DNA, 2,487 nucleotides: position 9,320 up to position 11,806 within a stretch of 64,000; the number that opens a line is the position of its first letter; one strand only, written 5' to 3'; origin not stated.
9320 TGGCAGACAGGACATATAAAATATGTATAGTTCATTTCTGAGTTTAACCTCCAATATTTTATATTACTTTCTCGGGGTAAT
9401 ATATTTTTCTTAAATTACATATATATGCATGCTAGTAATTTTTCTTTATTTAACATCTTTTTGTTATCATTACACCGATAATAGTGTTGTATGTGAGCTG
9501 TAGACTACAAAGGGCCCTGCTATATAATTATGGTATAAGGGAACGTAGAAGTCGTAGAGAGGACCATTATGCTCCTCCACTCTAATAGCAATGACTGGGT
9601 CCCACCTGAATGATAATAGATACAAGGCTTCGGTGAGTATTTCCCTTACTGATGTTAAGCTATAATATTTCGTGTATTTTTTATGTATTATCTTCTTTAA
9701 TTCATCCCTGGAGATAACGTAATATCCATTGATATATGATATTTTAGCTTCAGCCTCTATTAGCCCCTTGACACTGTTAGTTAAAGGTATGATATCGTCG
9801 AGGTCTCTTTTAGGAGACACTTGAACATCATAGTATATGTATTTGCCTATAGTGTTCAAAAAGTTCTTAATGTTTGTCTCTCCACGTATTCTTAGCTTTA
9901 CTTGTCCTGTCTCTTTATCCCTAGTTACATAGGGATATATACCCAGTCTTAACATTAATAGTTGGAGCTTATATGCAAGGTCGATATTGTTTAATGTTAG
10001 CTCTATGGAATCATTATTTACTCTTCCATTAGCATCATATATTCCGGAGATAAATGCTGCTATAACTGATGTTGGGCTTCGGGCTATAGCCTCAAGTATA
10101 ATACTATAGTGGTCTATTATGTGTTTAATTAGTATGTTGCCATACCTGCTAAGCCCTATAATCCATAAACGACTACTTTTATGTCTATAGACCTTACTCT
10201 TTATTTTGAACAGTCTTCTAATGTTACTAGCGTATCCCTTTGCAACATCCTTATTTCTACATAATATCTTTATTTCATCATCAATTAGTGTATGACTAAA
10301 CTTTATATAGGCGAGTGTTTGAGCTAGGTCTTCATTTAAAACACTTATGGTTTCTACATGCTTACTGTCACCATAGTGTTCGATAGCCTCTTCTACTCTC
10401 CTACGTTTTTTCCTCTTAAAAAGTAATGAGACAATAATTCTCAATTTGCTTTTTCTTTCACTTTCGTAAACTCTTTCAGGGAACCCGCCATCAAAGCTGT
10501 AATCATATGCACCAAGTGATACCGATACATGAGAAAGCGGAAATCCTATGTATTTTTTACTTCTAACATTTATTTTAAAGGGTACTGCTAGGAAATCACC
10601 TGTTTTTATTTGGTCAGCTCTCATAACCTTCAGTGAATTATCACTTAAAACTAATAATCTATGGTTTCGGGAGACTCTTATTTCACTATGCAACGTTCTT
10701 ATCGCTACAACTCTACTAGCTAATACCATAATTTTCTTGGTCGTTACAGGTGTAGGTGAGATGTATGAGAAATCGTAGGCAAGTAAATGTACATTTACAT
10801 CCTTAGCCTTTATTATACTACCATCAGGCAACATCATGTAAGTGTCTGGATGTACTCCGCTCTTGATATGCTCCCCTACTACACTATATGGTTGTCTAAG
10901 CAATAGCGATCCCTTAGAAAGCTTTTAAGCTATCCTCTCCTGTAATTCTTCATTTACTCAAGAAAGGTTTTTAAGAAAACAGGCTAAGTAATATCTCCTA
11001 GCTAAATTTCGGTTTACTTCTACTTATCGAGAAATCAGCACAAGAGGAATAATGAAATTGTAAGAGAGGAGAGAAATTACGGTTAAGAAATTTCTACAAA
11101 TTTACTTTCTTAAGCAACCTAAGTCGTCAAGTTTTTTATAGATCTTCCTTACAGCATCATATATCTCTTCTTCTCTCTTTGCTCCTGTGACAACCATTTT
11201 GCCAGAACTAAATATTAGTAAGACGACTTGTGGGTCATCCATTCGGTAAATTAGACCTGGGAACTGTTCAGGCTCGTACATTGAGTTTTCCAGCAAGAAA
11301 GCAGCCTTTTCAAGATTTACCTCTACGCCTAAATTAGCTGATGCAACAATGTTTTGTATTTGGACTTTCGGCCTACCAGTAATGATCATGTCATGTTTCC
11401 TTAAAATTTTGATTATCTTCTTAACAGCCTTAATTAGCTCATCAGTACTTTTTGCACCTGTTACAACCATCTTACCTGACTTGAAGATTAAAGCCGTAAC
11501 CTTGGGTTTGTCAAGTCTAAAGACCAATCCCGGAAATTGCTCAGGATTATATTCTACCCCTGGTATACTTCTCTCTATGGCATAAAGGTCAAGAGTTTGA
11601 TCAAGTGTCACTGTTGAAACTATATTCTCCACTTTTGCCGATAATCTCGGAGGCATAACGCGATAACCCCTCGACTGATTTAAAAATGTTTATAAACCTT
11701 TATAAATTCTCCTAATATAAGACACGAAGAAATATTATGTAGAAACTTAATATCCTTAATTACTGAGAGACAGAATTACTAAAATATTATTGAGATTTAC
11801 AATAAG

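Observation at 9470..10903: Free-standing, splicing-dead intein ORF that keeps vestigial extein codons resembling the P-loop site of the pilus ATPase 45 kb away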

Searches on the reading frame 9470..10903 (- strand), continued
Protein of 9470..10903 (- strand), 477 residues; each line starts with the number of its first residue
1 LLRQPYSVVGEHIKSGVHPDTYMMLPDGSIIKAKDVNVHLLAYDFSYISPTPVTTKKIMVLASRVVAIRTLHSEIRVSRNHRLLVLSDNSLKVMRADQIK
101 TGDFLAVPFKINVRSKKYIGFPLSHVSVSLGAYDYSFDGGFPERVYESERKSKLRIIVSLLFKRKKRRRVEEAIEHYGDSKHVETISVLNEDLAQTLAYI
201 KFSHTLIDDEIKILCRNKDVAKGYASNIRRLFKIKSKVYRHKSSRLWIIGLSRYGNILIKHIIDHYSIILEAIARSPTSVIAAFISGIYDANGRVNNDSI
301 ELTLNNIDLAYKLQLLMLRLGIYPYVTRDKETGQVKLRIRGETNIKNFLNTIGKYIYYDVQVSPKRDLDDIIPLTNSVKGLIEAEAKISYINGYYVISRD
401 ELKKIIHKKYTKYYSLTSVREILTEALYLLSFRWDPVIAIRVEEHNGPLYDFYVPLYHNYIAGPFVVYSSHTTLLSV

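Call 67: predict_structure(alignment_id=A3)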
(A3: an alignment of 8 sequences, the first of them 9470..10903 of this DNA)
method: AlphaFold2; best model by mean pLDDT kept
length: 477 residues; sequences in the alignment: 8
mean_pLDDT: 58.2   pTM: 0.50
mean pLDDT of the five models: 58.2, 58.0, 57.5, 52.7, 50.3
residues with pLDDT >= 90: 18; 70-90: 167; 50-70: 121; < 50: 171
segments of 3 or more residues with pLDDT < 50: 1-33, 36-61, 108-188, 448-477
pLDDT, mean of each block of 10 residues (from residue 1): 27 35 39 44 27 33 61 59 60 71 57 27 23 21 26 34 31 33 41 88 81 86 88 85 82 80 72 75 90 81 78 65 60 70 76 84 64 68 79 64 75 69 58 61 61 36 32 28
secondary structure, 60 per line:
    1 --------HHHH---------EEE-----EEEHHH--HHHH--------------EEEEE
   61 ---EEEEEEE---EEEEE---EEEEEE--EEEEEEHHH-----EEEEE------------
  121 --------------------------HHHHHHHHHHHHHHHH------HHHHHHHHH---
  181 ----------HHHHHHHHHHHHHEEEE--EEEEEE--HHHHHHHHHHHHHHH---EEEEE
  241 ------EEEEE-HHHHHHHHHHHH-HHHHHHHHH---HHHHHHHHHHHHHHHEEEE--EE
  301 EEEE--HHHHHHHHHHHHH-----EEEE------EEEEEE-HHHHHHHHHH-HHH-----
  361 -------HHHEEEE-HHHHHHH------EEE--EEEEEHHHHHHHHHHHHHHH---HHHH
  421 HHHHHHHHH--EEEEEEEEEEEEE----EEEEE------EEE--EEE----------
elements in order: H9-12 E22-24 E30-32 H38-41 E56-60 E64-70 E74-78 E82-87 E90-95 E104-108 H147-162 H169-177 H191-203 E204-207 E210-215 H218-232 E236-240 E247-251 H253-264 H266-274 H278-292 E293-296 E299-304 H307-319 E325-328 E335-340 H342-351 E371-374 H376-382 E389-391 E394-398 H399-413 H417-429 E432-444 E449-453 E460-462 E465-467

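Call 70: list_cluster_members(proteins=[P0001, P0002, P0003, P0004])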
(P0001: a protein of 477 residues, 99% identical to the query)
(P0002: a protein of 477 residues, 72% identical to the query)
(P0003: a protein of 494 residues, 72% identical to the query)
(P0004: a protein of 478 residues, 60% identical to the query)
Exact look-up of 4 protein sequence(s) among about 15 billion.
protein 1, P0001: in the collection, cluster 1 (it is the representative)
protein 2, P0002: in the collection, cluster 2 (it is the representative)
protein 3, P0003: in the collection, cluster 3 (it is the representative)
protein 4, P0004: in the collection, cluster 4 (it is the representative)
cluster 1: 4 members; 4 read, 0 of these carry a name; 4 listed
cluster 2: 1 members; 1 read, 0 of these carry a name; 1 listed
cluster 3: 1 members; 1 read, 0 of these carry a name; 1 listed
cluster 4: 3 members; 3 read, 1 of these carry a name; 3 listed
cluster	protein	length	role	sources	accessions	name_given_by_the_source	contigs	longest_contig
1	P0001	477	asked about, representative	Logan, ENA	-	-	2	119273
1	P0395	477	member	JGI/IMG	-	-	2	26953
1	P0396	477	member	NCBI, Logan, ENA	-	-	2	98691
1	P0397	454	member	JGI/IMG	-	-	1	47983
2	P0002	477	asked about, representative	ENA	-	-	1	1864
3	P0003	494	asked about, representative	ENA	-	-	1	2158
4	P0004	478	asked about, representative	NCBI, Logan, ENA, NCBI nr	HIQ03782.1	MAG TPA: hypothetical protein EYH40_05125 [Desulfurococcales archaeon] | hypothetical protein [Desulfurococcales archaeon]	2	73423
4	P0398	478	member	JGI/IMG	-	-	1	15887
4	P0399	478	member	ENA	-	-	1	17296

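Call 71: fold_search(model_id=the predicted structure, library=pdb)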
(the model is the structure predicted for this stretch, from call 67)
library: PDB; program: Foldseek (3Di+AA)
matches with E <= 10: 973; with E <= 0.001: 84
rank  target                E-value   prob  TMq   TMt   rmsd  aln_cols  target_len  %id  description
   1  7qss                  2.5e-15  1.00  0.39  0.42  12.0       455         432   20  Crystal structure of homing endonuclease-associated TliVMA intein (C1A) (released 2022-03-30)
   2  7qsu                  6.1e-13  1.00  0.34  0.42  11.3       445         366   16  Crystal structure of homing endonuclease-associated TliVMA intein (C1A, d333-339) (released 2022-03-30)
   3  1dq3                  1.3e-11  1.00  0.37  0.39  11.5       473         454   15  CRYSTAL STRUCTURE OF AN ARCHAEAL INTEIN-ENCODED HOMING ENDONUCLEASE PI-PFUI (released 2000-07-05)
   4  2cw7                  1.7e-10  1.00  0.38  0.34  14.0       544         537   15  Crystal structure of intein homing endonuclease II (released 2006-04-18)
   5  7qst                  3.2e-10  1.00  0.33  0.42  14.3       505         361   17  Crystal structure of homing endonuclease-associated PhoVMA intein (C1A) (released 2022-03-30)
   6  1vde_B                2.4e-07  1.00  0.29  0.32  24.4       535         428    9  PI-SCEI, A HOMING ENDONUCLEASE WITH PROTEIN SPLICING ACTIVITY (released 1998-04-08)
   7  2vs8_K                3.6e-07  1.00  0.28  0.66   3.9       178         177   19  The crystal structure of I-DmoI in complex with DNA and Mn (released 2008-11-11)
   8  5akf_I                4.2e-07  1.00  0.28  0.66   3.9       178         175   17  THE CRYSTAL STRUCTURE OF I-DMOI Q42AK120M IN COMPLEX WITH ITS TARGET DNA NICKED IN THE CODING STRAND A AND IN THE PRES (released 2015-06-17)
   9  4una_G                6.1e-07  1.00  0.28  0.66   3.9       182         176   20  THE CRYSTAL STRUCTURE OF I-DMOI IN COMPLEX WITH ITS TARGET DNA AT 2 DAYS INCUBATION IN 5MM MN (STATE 4) (released 2014-12-17)
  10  1jva_B                7.5e-07  1.00  0.32  0.35  25.1       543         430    9  CRYSTAL STRUCTURE OF THE VMA1-DERIVED ENDONUCLEASE BEARING THE N AND C EXTEIN PROPEPTIDES (released 2002-08-29)
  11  4ut0_K                7.9e-07  1.00  0.28  0.66   3.9       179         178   15  THE CRYSTAL STRUCTURE OF I-DMOI IN COMPLEX WITH ITS TARGET DNA AT 10 DAYS INCUBATION IN 5MM MN (STATE 7) (released 2014-12-17)
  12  8dy9_I                9.2e-07  1.00  0.30  0.45   4.3       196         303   14  Streptomyces venezuelae RNAP unconstrained open promoter complex with WhiA and WhiB transcription factors (released 2023-03-01)
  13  4unc_D                9.2e-07  1.00  0.27  0.60   5.5       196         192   17  THE CRYSTAL STRUCTURE OF I-DMOI IN COMPLEX WITH ITS TARGET DNA AT 8 DAYS INCUBATION IN 5MM MN (STATE 6) (released 2014-12-17)
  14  4unc_G                9.7e-07  1.00  0.28  0.67   3.8       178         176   18  THE CRYSTAL STRUCTURE OF I-DMOI IN COMPLEX WITH ITS TARGET DNA AT 8 DAYS INCUBATION IN 5MM MN (STATE 6) (released 2014-12-17)
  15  4d6o_G                9.7e-07  1.00  0.28  0.67   3.8       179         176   18  THE CRYSTAL STRUCTURE OF I-DMOI IN COMPLEX WITH ITS TARGET DNA AT 1H INCUBATION IN 5MM MG (STATE 2) (released 2014-12-17)
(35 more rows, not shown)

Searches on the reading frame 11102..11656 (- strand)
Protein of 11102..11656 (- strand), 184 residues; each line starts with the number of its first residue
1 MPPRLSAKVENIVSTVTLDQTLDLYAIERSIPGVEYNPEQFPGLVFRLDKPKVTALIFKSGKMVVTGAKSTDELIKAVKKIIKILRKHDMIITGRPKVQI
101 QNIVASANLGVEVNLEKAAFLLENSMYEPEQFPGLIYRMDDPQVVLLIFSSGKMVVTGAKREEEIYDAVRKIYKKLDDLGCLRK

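Call 26: search_protein_families(library=pfam, proteins=[window:11102-11656:-], max_evalue=0.01)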
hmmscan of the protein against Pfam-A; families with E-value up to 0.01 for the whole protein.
window:11102-11656:- (184 aa): 2 families
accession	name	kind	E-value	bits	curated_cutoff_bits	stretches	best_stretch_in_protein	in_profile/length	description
PF00352.27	TBP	-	4.8e-69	228.7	22.9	2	98-178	2-84/85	Transcription factor TFIID (or TATA-binding protein, TBP)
PF11858.14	DUF3378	-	5.1e-05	23.8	27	0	40-71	26-57/76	Domain of unknown function (DUF3378)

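Call 43: find_homologous_proteins(query=window:11102-11656:-, max_evalue=1e-40)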
Query window:11102-11656:- (184 aa): 7141 proteins with E <= 1e-40 among 8000 candidates; the best 120 are listed.
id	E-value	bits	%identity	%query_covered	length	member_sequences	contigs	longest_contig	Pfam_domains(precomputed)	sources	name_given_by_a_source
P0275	1.3e-112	391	100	100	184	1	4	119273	PF00352.28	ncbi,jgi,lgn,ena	-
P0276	5.1e-111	386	99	100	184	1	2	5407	PF00352.28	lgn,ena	-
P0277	1.3e-110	384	98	100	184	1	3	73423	PF00352.28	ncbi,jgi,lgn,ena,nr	ncbi:MAG TPA: TATA-box-binding protein [Desulfurococcales archaeon]|nr:TATA-box-binding protein [Des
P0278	1.1e-95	336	88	97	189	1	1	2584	PF00352.28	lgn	-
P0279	1.1e-95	336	88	97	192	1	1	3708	PF00352.28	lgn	-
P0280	3.3e-94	331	84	99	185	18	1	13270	PF00352.28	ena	-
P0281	5.0e-94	331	81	100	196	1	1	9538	PF00352.28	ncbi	-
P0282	1.1e-93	329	84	99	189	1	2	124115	PF00352.28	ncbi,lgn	-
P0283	4.2e-91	321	82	100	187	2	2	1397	PF00352.28,PF11858.15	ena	-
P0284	5.6e-90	317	81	100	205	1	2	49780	PF00352.28,PF11858.15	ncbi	-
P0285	1.6e-89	316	81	100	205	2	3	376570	PF00352.28,PF11858.15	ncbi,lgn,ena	-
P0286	3.5e-89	315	82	97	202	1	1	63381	PF00352.28,PF11858.15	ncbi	-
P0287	3.7e-89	315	79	100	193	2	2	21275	PF00352.28,PF11858.15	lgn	-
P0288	4.8e-89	314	82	97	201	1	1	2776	PF00352.28,PF11858.15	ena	-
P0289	4.9e-89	314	82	97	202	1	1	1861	PF00352.28,PF11858.15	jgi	-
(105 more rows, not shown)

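Call 44: find_encoding_contigs(protein=P0282, flank=6000, max_places=1)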
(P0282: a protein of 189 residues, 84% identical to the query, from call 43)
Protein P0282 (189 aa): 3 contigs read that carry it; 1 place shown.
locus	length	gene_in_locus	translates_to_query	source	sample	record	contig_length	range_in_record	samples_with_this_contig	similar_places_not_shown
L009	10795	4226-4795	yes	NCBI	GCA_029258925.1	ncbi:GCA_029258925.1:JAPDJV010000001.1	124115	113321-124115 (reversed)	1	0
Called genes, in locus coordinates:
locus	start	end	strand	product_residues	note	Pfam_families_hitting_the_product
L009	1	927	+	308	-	?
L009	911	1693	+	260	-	PF02775:TPP_enzyme_C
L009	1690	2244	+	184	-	PF01558:POR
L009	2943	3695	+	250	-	PF00149:Metallophos (weak), PF12850:Metallophos_2 (weak)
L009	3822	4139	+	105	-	PF18902:DUF5658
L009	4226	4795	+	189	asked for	PF00352:TBP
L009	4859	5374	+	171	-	PF22769:DCD, PF00692:dUTPase (weak)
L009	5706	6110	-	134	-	PF01978:TrmB, PF02002:TFIIE_alpha (weak), PF12802:MarR_2, PF01047:MarR, PF13412:HTH_24, PF01022:HTH_5, PF09339:HTH_IclR (weak)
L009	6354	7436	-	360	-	-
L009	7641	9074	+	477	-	PF01547:SBP_bac_1, PF13531:SBP_bac_11, PF13416:SBP_bac_8, PF13343:SBP_bac_6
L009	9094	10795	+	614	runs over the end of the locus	PF00528:BPD_transp_1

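Call 45: find_encoding_contigs(protein=P0280, flank=6000, max_places=1)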
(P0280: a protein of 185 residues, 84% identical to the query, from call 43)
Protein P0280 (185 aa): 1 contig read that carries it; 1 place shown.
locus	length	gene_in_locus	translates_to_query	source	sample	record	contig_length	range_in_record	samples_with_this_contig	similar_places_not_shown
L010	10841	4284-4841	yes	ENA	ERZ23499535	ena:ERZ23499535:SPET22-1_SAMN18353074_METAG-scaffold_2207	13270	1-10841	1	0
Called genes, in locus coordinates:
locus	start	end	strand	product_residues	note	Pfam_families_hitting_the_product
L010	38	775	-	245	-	PF01966:HD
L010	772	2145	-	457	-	PF13660:DUF4147, PF05161:MOFRL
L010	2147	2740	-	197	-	PF00149:Metallophos, PF12850:Metallophos_2, PF14582:Metallophos_3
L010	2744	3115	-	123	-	PF07883:Cupin_2, PF02311:AraC_binding (weak)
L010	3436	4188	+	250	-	PF00149:Metallophos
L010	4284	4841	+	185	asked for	PF00352:TBP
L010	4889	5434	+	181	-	PF06559:DCD_N (weak), PF22769:DCD, PF00692:dUTPase (weak)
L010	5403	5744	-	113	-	PF01035:DNA_binding_1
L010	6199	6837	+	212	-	PF03167:UDG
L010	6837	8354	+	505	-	PF01944:SpoIIM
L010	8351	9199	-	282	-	PF00316:FBPase (weak), PF00459:Inositol_P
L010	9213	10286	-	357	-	PF01321:Creatinase_N, PF00557:Peptidase_M24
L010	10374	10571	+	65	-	-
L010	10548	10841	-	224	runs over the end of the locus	PF00702:Hydrolase, PF13419:HAD_2, PF13242:Hydrolase_like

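Call 46: find_encoding_contigs(protein=P0279, flank=6000, max_places=1)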
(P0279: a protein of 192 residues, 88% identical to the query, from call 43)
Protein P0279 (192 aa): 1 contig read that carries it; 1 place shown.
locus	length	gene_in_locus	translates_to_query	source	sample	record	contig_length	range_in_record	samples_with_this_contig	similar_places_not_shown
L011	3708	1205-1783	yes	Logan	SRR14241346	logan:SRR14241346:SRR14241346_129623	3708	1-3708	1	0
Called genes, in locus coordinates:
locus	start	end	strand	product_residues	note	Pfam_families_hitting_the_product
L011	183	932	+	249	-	PF00149:Metallophos, PF12850:Metallophos_2 (weak)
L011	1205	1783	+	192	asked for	PF00352:TBP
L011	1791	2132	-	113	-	PF01035:DNA_binding_1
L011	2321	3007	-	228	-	PF02811:PHP, PF13263:PHP_C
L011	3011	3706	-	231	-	?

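Call 51: find_encoding_contigs(protein=P0285, flank=5000, max_places=1)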
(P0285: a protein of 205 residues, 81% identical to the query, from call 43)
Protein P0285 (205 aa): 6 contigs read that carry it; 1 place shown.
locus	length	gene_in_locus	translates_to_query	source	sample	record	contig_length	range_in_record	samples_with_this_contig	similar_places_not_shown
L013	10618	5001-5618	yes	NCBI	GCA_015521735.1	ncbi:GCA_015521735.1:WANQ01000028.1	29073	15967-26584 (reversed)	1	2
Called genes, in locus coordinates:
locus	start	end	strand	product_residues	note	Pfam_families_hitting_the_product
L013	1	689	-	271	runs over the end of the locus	-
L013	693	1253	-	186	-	-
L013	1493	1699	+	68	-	PF18533:DUF5622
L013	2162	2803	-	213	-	PF01885:PTS_2-RNA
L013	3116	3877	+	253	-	-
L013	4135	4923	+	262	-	PF00149:Metallophos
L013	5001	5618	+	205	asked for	PF00352:TBP, PF11858:DUF3378 (faint), PF00352:TBP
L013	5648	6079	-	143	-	-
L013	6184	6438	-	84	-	-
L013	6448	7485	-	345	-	PF04055:Radical_SAM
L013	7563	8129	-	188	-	PF13649:Methyltransf_25 (weak)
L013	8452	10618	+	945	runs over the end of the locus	-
